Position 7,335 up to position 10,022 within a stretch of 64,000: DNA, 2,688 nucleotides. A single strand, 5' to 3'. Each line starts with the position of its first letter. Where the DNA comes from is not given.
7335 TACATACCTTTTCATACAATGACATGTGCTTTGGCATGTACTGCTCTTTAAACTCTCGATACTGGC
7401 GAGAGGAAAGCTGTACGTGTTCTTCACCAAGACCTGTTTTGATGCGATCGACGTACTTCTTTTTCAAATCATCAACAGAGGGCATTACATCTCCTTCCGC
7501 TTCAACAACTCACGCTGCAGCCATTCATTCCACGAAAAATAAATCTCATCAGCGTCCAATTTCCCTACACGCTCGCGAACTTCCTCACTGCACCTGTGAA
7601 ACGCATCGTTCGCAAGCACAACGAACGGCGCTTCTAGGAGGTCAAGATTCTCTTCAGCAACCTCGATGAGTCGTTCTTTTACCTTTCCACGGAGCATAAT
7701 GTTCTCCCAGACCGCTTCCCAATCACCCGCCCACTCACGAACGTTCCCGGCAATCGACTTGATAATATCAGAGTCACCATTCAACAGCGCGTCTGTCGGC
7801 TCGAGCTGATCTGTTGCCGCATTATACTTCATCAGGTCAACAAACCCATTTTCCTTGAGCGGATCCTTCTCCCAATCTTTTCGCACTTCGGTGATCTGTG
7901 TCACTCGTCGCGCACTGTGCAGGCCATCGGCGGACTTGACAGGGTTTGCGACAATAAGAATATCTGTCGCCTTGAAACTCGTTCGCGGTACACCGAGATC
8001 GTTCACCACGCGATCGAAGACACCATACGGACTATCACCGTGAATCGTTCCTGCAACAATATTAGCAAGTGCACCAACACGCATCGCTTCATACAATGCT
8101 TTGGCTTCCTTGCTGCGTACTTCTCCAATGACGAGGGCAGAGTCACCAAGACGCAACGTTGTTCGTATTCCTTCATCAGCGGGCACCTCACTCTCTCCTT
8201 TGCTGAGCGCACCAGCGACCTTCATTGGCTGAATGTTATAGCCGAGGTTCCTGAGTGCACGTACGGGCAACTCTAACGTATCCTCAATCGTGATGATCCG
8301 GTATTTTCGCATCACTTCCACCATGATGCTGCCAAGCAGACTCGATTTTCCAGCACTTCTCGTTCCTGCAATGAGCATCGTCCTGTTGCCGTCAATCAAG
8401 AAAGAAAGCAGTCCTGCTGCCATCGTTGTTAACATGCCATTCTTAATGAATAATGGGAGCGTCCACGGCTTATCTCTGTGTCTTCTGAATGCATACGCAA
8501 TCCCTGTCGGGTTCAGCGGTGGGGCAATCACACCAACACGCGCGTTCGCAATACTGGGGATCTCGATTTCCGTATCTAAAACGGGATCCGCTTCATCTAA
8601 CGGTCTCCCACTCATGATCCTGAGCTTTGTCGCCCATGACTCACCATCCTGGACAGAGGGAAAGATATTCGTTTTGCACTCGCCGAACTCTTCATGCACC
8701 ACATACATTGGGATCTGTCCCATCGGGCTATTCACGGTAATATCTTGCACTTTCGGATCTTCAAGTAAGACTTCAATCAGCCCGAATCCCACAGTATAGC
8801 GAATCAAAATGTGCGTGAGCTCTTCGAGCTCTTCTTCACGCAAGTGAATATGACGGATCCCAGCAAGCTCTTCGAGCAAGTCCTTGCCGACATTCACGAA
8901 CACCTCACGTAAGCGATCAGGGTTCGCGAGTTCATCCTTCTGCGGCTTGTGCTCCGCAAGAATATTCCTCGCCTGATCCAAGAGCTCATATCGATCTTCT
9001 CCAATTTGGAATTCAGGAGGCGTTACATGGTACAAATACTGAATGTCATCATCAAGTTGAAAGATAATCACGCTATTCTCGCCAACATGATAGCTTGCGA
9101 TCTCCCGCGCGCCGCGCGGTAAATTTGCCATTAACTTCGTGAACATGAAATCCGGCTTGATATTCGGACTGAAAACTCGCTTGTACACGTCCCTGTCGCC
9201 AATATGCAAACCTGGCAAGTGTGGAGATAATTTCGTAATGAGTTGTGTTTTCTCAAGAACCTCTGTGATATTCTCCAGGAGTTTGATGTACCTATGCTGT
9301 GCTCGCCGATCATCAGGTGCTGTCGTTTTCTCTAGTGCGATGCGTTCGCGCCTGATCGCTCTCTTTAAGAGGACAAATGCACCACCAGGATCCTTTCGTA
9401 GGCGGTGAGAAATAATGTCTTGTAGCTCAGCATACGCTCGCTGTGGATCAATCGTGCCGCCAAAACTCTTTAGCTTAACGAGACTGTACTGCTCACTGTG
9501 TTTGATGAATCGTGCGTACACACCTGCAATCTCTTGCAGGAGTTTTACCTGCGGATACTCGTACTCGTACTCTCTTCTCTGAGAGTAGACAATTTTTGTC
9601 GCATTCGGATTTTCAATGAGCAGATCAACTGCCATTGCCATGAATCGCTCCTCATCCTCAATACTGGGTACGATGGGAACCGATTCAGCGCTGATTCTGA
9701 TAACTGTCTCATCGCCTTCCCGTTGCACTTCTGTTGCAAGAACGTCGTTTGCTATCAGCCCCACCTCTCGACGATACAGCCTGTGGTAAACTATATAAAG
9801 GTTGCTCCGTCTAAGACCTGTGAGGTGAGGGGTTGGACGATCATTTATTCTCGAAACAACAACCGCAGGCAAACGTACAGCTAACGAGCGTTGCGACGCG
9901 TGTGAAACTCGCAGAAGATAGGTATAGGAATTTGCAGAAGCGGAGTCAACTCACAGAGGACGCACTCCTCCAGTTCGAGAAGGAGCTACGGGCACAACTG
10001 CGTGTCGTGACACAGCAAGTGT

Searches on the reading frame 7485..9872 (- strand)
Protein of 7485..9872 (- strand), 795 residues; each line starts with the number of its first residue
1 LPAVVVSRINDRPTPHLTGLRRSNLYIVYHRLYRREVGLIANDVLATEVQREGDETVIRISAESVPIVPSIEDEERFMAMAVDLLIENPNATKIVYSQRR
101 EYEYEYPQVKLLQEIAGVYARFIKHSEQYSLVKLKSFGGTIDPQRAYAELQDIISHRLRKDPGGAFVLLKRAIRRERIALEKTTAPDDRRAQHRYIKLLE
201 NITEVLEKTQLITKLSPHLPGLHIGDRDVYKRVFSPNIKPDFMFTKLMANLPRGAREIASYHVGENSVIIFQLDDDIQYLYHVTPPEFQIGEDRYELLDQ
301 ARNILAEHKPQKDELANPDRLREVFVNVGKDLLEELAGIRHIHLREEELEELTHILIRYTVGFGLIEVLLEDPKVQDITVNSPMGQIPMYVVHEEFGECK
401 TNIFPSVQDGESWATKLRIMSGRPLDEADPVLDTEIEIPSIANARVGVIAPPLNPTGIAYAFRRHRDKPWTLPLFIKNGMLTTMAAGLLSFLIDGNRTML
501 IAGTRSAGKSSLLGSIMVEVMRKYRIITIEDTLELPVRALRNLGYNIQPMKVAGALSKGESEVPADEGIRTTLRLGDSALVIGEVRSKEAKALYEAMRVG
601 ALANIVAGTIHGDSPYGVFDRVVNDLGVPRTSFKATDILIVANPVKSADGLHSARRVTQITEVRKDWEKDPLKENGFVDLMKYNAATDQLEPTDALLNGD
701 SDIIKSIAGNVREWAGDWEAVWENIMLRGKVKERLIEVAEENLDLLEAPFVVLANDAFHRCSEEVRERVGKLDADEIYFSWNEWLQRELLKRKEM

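Call 82: search_protein_families(library=pfam, proteins=[window:7485-9872:-], max_evalue=0.001)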
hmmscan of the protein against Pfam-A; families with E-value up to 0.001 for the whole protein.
window:7485-9872:- (795 aa): 1 family
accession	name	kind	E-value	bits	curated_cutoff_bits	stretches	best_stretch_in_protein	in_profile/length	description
PF00437.27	T2SSE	-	1.5e-13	50.6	24.9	1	458-642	105-274/370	Type II/IV secretion system protein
